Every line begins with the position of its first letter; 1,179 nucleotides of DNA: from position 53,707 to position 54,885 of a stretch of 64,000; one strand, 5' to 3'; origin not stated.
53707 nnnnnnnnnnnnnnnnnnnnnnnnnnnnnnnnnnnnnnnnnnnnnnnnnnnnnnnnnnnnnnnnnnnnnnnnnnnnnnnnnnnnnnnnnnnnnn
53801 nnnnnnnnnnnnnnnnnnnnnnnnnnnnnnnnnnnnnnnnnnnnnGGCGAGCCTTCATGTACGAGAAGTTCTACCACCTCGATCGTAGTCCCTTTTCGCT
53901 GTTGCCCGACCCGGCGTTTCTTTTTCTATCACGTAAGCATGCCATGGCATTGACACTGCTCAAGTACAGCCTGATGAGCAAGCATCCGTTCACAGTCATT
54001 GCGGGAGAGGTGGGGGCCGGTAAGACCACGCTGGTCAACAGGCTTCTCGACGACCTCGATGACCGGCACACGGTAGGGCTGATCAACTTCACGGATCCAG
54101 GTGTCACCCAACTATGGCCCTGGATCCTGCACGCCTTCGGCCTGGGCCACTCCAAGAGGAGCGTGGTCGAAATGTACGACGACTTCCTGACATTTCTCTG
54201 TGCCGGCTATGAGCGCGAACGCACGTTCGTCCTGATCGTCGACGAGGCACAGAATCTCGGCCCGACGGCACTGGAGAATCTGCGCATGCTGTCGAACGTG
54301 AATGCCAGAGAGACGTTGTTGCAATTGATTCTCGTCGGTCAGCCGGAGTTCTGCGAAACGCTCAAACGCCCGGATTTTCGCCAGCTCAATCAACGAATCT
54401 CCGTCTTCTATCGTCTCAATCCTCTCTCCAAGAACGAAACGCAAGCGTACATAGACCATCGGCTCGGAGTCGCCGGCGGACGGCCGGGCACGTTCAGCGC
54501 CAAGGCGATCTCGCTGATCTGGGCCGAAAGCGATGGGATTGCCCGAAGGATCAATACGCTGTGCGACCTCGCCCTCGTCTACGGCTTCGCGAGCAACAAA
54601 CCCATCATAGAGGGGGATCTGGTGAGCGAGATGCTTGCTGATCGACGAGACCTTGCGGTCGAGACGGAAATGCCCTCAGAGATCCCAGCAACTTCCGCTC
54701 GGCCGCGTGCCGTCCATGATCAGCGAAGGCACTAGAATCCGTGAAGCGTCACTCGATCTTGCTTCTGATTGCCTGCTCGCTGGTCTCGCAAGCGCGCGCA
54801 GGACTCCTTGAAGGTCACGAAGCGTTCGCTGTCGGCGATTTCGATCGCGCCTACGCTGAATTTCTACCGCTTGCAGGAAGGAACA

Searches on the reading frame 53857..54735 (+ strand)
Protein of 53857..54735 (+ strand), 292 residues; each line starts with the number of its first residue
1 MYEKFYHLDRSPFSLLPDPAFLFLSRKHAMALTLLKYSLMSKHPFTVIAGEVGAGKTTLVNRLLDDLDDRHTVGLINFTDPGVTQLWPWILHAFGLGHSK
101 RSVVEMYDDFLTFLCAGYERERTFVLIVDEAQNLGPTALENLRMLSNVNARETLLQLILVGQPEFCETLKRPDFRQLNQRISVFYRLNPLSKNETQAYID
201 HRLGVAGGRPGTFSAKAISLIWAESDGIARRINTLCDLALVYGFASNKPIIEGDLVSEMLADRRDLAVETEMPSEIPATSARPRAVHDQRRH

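Call 60: search_protein_families(library=pfam, proteins=[window:53857-54735:+], max_evalue=0.001)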
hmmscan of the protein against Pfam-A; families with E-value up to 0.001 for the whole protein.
window:53857-54735:+ (292 aa): 6 families
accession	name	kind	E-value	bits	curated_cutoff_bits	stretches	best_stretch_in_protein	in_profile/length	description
PF13401.12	AAA_22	-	9.7e-26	91.1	27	1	43-167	5-128/130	AAA domain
PF13191.12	AAA_16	-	5.5e-08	33.9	32.6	0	42-71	23-52/167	AAA ATPase domain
PF13245.12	AAA_19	-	0.00016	22.3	25.1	1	41-162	9-125/134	AAA domain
PF02492.25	cobW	-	0.00039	20.5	20.7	1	44-72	1-29/180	CobW/HypB/UreG, nucleotide-binding domain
PF03193.22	RsgA_GTPase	-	0.00052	20.3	30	1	22-68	87-131/174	RsgA GTPase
PF13173.12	AAA_14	-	0.00094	19.6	27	0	44-147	3-86/129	AAA domain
